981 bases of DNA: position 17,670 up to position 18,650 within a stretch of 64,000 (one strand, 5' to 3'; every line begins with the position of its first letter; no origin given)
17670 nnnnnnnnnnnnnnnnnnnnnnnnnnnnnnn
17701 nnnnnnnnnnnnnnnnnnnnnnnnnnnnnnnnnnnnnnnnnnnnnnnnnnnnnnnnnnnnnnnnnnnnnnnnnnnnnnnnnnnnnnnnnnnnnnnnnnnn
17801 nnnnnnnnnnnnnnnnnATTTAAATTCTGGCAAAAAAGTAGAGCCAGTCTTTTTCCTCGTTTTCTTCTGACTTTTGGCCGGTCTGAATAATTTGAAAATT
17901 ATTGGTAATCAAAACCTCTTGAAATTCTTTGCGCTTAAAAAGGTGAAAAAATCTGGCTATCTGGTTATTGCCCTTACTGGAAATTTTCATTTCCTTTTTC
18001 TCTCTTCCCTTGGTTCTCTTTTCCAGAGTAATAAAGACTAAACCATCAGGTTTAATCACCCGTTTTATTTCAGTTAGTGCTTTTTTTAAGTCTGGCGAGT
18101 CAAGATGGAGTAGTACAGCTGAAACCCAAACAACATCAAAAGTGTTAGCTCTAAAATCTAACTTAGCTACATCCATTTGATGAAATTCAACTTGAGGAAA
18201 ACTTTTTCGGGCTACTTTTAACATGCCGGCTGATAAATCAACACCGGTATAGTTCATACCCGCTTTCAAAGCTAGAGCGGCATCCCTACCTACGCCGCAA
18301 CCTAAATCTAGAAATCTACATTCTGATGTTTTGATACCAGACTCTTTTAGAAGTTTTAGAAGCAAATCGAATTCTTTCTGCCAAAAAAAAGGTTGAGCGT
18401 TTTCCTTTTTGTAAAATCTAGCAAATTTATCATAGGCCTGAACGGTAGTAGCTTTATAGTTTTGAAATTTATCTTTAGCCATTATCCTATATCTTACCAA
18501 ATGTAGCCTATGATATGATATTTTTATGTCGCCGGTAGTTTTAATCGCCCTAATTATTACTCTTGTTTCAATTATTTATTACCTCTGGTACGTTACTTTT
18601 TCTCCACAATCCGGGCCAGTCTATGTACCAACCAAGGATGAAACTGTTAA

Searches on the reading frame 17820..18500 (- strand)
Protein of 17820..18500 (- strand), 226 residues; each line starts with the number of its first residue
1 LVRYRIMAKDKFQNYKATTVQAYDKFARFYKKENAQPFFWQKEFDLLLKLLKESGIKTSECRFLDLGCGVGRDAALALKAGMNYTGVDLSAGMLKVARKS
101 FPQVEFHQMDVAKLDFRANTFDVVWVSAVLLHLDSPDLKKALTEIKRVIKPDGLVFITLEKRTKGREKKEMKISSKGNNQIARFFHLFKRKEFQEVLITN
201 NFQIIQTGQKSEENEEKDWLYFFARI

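Call 10: search_protein_families(library=pfam, proteins=[window:17820-18500:-], max_evalue=0.001)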
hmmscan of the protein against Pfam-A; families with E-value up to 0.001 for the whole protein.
window:17820-18500:- (226 aa): 14 families
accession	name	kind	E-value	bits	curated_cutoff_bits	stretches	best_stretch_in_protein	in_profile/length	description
PF08241.18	Methyltransf_11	-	7e-26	91.1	21.2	1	64-157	1-95/95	Methyltransferase domain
PF13649.12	Methyltransf_25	-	7.5e-25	87.9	27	1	64-153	2-97/97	Methyltransferase domain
PF13847.12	Methyltransf_31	-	3.4e-19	69.4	27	1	58-176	2-127/145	Methyltransferase domain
PF13489.12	Methyltransf_23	-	3.4e-18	66.4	27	1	45-206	11-163/164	Methyltransferase domain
PF08242.18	Methyltransf_12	-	5.7e-18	65.9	30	1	64-154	1-97/98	Methyltransferase domain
PF01209.24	Ubie_methyltran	-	4.2e-11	43.1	20.1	1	53-157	42-151/233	ubiE/COQ5 methyltransferase family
PF01739.24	CheR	-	6.2e-06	26.2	27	1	95-170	111-186/195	CheR methyltransferase, SAM binding domain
PF05891.18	Methyltransf_PK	-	6.2e-05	23.1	27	1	47-166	42-168/218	AdoMet dependent proline di-methyltransferase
PF03848.20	TehB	-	6.8e-05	22.8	20.4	1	59-157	30-132/193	Tellurite resistance protein TehB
PF03141.22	Methyltransf_29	-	0.00013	21.1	23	1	48-176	106-235/506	Putative S-adenosyl-L-methionine-dependent methyltransferase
PF05401.17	NodS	-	0.00033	21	24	1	39-155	26-142/201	Nodulation protein S (NodS)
PF05175.20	MTS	-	0.00054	20.1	23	1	45-120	17-94/170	Methyltransferase small domain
PF01728.25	FtsJ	-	0.00057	20.3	24.1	0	47-123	9-94/181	FtsJ-like methyltransferase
PF05148.21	Methyltransf_8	-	0.00098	19.5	27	0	34-164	49-164/219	Hypothetical methyltransferase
